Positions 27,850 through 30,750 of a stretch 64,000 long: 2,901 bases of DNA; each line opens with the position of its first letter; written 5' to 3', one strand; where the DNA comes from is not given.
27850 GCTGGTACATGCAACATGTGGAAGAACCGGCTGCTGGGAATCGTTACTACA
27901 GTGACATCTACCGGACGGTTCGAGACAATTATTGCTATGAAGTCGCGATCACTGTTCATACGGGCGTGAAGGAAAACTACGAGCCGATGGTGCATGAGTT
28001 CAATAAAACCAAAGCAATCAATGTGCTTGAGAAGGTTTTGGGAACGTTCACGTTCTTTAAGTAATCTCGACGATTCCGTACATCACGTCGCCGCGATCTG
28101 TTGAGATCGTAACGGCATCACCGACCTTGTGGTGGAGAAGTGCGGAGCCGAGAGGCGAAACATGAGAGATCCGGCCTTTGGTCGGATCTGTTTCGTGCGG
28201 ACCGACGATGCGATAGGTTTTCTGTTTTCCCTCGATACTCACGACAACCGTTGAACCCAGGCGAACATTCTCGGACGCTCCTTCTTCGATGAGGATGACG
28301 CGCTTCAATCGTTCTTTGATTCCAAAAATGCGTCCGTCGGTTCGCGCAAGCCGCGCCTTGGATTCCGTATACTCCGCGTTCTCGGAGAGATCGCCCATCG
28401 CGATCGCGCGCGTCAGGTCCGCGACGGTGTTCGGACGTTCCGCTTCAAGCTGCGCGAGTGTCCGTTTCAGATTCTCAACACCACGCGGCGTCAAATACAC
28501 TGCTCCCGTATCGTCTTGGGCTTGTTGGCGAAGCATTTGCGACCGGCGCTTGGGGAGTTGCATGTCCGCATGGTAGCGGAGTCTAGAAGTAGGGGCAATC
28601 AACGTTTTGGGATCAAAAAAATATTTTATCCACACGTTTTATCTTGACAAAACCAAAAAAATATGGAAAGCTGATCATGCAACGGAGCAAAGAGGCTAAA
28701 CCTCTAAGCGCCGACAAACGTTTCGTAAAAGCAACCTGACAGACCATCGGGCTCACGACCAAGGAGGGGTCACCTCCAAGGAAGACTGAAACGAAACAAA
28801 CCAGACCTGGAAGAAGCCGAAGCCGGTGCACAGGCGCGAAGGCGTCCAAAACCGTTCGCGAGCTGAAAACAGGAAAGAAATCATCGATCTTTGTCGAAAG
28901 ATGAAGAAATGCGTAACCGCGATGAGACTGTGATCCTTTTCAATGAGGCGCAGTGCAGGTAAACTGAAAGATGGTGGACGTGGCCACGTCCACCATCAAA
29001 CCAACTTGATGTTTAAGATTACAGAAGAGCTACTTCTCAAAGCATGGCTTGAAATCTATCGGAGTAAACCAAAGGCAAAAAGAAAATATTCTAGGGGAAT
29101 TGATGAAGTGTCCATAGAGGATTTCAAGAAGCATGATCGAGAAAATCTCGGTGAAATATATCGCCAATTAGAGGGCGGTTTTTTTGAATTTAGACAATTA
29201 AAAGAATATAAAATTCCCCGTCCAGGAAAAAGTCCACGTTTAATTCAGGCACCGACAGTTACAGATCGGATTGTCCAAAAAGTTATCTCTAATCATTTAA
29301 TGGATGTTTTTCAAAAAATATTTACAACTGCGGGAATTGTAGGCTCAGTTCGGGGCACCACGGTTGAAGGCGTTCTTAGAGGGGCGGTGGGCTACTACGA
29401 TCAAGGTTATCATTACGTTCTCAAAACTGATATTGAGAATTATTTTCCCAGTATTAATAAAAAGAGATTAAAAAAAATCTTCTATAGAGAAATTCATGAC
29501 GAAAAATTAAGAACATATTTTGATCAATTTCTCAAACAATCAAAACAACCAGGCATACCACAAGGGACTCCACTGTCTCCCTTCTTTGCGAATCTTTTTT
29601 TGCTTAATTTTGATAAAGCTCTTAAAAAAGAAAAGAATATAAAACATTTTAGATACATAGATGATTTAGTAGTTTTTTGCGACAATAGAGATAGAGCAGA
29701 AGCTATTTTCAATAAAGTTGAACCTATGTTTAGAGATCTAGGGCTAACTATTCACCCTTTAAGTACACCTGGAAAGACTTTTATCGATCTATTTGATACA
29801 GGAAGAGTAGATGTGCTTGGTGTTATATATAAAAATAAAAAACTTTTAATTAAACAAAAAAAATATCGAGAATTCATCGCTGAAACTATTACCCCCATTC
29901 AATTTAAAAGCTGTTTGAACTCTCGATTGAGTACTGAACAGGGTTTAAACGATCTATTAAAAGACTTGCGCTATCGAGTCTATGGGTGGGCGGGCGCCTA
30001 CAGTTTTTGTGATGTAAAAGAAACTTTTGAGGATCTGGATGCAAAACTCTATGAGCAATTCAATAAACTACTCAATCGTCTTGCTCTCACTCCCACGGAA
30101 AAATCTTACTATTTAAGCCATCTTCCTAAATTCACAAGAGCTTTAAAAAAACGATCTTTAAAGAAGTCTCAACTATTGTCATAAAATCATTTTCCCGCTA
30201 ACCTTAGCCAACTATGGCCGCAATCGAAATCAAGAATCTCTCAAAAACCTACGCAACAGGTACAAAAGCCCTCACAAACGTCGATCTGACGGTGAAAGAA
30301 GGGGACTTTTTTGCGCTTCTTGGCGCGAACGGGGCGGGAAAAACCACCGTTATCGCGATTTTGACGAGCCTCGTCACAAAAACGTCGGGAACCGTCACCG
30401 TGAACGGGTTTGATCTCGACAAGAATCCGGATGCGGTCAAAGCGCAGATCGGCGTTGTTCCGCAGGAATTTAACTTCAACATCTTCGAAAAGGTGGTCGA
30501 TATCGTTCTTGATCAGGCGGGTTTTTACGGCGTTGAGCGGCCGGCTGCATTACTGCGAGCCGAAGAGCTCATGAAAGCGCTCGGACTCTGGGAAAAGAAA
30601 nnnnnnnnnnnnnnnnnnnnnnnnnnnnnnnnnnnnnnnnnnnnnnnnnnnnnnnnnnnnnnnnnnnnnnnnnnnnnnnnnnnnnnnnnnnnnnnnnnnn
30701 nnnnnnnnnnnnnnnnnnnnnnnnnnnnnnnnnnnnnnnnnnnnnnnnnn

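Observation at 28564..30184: Free-standing AT-rich group II-intron-like reverse transcriptase behind a 445-bp gene-free structured leader: candidate ncRNA+RT module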

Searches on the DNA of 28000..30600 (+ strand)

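Call 4: search_rna_families(source=window, start=28000, end=30600, threshold=evalue, max_evalue=10, show_alignments=3)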
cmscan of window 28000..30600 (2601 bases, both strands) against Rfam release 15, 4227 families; matches with E-value up to 10: 5.
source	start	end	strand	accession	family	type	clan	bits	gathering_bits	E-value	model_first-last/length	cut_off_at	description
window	30239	30316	-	RF00581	SNORD12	Gene; snRNA; snoRNA; CD-box;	CL00044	21.1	43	0.57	1-90/90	no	Small nucleolar SNORD12/SNORD106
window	29327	29441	-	RF02115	FAM13A-AS1_2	Gene; lncRNA;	-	15.4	38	4.4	1-110/110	no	FAM13A antisense RNA 1 conserved region 2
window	28872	28927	+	RF01129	sR44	Gene; snRNA; snoRNA; CD-box;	-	12.5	45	8.5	1-55/55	no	Small nucleolar RNA sR44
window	29816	29858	+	RF02350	psRNA6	Gene; sRNA;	-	10.9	60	5.9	1-333/333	no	Nitrosomonas sRNA psRNA6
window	29585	29617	+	RF02350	psRNA6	Gene; sRNA;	-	10.4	60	8.5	1-333/333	no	Nitrosomonas sRNA psRNA6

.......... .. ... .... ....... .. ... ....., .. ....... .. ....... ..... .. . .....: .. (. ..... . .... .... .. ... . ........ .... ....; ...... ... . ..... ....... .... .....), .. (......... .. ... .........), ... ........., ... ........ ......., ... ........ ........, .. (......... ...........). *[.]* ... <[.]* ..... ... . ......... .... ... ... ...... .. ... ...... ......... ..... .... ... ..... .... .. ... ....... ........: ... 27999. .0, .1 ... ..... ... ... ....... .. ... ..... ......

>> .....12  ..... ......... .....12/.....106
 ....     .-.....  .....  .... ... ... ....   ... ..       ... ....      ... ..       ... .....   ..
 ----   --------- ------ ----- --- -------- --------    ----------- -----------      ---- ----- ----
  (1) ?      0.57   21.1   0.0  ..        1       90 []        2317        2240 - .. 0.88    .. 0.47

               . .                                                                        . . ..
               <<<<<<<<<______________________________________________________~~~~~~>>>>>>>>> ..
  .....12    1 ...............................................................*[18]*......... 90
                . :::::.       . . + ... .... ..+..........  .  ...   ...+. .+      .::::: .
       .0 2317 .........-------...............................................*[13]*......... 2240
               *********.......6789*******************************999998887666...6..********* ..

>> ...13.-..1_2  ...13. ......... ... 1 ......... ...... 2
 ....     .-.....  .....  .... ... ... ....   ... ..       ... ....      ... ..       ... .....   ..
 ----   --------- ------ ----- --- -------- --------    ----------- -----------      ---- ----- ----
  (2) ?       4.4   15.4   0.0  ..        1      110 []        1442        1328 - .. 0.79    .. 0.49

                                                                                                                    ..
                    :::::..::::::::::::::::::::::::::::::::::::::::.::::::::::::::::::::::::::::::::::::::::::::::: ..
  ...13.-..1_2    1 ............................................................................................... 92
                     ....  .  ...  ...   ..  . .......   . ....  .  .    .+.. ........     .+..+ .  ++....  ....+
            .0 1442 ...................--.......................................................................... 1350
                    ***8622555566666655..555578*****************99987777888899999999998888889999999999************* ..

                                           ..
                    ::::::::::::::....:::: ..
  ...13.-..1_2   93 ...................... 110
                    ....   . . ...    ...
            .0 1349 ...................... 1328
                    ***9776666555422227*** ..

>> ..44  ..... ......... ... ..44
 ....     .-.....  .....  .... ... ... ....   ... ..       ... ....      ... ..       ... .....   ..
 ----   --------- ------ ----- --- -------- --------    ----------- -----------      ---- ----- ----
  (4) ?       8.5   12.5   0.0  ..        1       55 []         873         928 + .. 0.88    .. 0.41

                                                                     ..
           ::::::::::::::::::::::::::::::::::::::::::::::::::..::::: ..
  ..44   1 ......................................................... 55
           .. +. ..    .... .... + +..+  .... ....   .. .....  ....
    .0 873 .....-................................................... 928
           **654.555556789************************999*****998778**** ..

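Call 59: build_rna_model(alignment_id=A4, structure=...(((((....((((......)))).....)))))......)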
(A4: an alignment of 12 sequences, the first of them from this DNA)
Model R1 built from alignment A4 (12 sequences, 42 columns); structure: as given.
model positions 40; base pairs 9; branch points 0; effective number of sequences 12; information 0.84 bits per position. Calibrated on 0.2 Mb of random sequence (short: E-values are rough).
structure used (alignment columns):
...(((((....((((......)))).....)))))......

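Call 60: search_with_rna_model(model_id=R1, sources=[window, L001, L002, L003, L004, L005, L006, L007, L008, L009, L010, L011, L012, L013, L014, L015, L016, L017, L018, L019, L020, L021, L022, L023, L024, L025, L026, L027, L028, L029, L031, L032, L033, L034, L035, L036, L037, L038, L039, L040, L041, L042, L043, L044, L045, L046, L047, L048, L049, L050, L051, L052, L053, L054, L055, L056, L057, L058, L059, L060, L061, L062, L063, L064, L065, L066, L067, L068, L069, L070, L071, L072, L073, L074, L075, L076, L077, L078, L079, L080, L081, L083, L084, L085, L086, L087, L088, L089, L090], max_evalue=10)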
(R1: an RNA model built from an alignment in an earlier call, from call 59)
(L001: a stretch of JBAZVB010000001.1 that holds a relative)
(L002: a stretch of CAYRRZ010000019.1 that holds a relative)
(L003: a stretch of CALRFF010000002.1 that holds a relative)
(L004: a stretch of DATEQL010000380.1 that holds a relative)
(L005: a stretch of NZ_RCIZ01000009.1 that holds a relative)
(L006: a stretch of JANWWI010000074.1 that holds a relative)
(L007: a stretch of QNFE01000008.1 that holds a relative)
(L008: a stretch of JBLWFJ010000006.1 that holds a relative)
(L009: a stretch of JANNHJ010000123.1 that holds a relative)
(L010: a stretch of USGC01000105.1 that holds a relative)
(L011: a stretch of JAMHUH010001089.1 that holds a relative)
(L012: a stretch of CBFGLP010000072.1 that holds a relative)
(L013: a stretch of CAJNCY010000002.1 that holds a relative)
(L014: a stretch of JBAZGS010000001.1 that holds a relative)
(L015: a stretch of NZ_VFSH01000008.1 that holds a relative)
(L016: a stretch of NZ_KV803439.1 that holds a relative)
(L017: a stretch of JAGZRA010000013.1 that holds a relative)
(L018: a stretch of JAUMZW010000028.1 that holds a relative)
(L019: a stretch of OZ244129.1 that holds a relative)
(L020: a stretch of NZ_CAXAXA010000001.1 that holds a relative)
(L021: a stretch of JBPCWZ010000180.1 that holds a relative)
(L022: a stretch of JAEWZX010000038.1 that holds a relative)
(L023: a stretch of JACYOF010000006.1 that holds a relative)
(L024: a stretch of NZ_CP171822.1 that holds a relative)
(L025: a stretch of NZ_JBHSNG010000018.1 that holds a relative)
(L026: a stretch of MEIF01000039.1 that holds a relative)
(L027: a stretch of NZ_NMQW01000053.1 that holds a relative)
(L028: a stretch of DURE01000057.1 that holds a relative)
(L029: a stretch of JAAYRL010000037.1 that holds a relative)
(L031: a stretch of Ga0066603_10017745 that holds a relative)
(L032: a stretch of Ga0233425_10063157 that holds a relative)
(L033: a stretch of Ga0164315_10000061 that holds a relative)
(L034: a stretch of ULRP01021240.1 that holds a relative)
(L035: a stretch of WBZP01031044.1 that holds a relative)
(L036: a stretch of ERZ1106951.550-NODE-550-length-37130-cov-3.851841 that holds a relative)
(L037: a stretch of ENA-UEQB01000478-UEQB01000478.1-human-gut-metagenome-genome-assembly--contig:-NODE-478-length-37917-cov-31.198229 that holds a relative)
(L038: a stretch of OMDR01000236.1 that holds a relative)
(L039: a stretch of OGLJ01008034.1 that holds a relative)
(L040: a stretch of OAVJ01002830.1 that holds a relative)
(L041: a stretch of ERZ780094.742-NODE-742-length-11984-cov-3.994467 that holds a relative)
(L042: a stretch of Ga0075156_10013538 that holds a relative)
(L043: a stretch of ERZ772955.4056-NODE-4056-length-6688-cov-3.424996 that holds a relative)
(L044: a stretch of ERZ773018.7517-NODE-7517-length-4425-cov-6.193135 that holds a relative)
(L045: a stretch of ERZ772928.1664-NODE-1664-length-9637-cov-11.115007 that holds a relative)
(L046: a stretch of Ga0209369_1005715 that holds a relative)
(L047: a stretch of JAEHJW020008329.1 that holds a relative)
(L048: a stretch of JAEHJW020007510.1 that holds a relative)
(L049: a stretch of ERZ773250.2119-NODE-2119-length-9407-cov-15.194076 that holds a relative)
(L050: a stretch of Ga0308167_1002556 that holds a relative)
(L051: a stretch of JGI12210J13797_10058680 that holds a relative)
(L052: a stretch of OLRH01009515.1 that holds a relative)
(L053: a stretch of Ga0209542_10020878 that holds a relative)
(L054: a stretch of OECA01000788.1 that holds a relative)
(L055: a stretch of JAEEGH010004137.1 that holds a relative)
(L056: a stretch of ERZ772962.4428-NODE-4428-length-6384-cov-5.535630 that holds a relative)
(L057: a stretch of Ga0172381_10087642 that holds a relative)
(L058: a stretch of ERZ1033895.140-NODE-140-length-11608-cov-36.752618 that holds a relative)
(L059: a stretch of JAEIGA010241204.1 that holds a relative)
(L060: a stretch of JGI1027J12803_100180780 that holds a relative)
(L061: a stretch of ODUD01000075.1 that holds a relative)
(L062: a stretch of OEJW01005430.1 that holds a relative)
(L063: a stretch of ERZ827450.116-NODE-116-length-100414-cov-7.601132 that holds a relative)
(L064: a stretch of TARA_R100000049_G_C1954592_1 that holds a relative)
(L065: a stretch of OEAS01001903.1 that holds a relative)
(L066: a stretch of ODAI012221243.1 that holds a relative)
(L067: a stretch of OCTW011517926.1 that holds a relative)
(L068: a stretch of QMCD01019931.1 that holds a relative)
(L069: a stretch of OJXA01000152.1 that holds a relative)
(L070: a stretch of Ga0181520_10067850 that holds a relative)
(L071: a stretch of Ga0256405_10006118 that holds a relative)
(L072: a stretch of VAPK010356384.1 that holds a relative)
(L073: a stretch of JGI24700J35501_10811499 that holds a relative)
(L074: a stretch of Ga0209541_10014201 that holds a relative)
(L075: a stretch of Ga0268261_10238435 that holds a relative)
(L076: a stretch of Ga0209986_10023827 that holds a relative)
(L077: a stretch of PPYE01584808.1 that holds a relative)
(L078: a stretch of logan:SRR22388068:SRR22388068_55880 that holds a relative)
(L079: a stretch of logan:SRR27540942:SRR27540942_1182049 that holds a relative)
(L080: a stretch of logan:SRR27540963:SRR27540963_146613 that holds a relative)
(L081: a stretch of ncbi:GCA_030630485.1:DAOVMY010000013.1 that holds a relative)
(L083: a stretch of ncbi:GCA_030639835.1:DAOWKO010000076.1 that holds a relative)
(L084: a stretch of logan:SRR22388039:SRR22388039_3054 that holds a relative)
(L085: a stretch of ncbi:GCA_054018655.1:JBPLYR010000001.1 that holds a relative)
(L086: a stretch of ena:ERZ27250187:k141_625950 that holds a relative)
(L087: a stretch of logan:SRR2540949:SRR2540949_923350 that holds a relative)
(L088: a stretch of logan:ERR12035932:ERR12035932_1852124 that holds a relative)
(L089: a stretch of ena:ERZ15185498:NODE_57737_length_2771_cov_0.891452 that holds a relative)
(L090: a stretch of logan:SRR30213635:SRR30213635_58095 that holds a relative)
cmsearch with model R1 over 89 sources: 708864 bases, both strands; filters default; matches with E-value up to 10: 17.
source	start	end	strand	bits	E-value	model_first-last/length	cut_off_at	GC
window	28680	28719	+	46.6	6.3e-09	1-40/40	no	0.52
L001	5703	5742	+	43.5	4.1e-08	1-40/40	no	0.6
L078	2737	2776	+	41.8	1.2e-07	1-40/40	no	0.55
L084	131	170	+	41.7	1.3e-07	1-40/40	no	0.52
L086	3825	3864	+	39.1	6.1e-07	1-40/40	no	0.52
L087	303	343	+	38.9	6.8e-07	1-40/40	no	0.66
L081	3711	3751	+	38.8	7.4e-07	1-40/40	no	0.49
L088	164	204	+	38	1.2e-06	1-40/40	no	0.63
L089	1304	1343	+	35.3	6.3e-06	1-40/40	no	0.43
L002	5638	5679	+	34.8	8.7e-06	1-40/40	no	0.52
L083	3707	3747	+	34.1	1.3e-05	1-40/40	no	0.46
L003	5678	5716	+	33.5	1.9e-05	1-40/40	no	0.56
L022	7376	7413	-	18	0.25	1-40/40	no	0.58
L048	422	462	-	16.2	0.75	1-40/40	no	0.68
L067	9989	10029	-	16.2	0.77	1-40/40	no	0.56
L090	723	762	+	13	5.2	1-40/40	no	0.7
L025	2208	2251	-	12.9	5.6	1-40/40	no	0.66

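Call 78: search_rna_families(sources=[L087, L088, L089, L031, L090, L078, L084], threshold=evalue, max_evalue=1)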
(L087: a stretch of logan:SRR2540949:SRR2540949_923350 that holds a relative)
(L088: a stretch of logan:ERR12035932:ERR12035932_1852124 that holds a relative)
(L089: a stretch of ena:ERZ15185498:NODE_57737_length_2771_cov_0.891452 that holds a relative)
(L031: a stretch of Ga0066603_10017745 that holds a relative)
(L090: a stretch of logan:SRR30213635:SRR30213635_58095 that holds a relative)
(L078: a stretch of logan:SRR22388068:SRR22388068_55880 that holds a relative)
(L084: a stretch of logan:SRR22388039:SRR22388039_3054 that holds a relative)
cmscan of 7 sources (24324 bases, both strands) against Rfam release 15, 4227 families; matches with E-value up to 1: 5.
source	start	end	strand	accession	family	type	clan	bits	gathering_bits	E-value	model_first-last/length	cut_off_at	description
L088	1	57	+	RF00005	tRNA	Gene; tRNA;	CL00001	45.8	29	5.4e-07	16-71/71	5'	tRNA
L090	90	199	+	RF03000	LOOT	Gene; sRNA;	-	35.9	46.4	0.0015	1-121/121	no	LOOT RNA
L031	2935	3045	+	RF03000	LOOT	Gene; sRNA;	-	35.5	46.4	0.0018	1-121/121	no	LOOT RNA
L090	26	178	-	RF04180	BTnc231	Gene; sRNA;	-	33.6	80.4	0.0018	1-154/154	no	Bacteroides sRNA BTnc231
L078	3979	4262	-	RF01946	KCNQ1OT1_1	Gene; lncRNA;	-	13.8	70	0.65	207-464/464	no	KCNQ1 overlapping transcript 1 conserved region 1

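Call 87: search_with_rna_model(model_id=R1, source=L171, max_evalue=10, filters=off, show_alignments=1)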
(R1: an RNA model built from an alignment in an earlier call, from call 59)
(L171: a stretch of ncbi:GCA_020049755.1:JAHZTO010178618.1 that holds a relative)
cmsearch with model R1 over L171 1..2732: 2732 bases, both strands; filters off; matches with E-value up to 10: 8.
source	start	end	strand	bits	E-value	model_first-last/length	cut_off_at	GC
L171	557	595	+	36.2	1.4e-08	1-40/40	no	0.56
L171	2260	2290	-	10.9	0.075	1-40/40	no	0.58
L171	239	270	-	8.7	0.28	1-40/40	no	0.72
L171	2144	2175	+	4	5.1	1-40/40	no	0.41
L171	1105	1146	+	3.7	6.1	1-40/40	no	0.31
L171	2162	2195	-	3.6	6.3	1-40/40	no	0.38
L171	2419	2437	+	3.6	6.4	1-40/40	no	0.47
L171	637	669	+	3.2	8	1-40/40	no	0.52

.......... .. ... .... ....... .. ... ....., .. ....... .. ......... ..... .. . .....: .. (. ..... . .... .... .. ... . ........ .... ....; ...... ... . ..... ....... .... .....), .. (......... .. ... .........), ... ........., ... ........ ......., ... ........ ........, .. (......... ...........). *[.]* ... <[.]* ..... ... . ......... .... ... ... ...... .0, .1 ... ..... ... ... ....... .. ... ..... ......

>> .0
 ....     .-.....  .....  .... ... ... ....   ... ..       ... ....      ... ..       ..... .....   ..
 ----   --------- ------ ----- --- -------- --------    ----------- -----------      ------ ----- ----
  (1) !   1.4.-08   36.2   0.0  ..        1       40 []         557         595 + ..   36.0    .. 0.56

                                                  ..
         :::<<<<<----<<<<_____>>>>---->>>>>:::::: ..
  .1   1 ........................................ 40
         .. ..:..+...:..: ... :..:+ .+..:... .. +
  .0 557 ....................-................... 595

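Call 91: build_rna_model(alignment_id=A7, structure=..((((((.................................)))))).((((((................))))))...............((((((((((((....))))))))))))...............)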
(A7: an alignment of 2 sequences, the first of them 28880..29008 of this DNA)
Model R2 built from alignment A7 (2 sequences, 134 columns); structure: as given.
model positions 134; base pairs 24; branch points 2; effective number of sequences 1.23; information 0.589 bits per position. Calibrated on 0.2 Mb of random sequence (short: E-values are rough).
structure used (alignment columns):
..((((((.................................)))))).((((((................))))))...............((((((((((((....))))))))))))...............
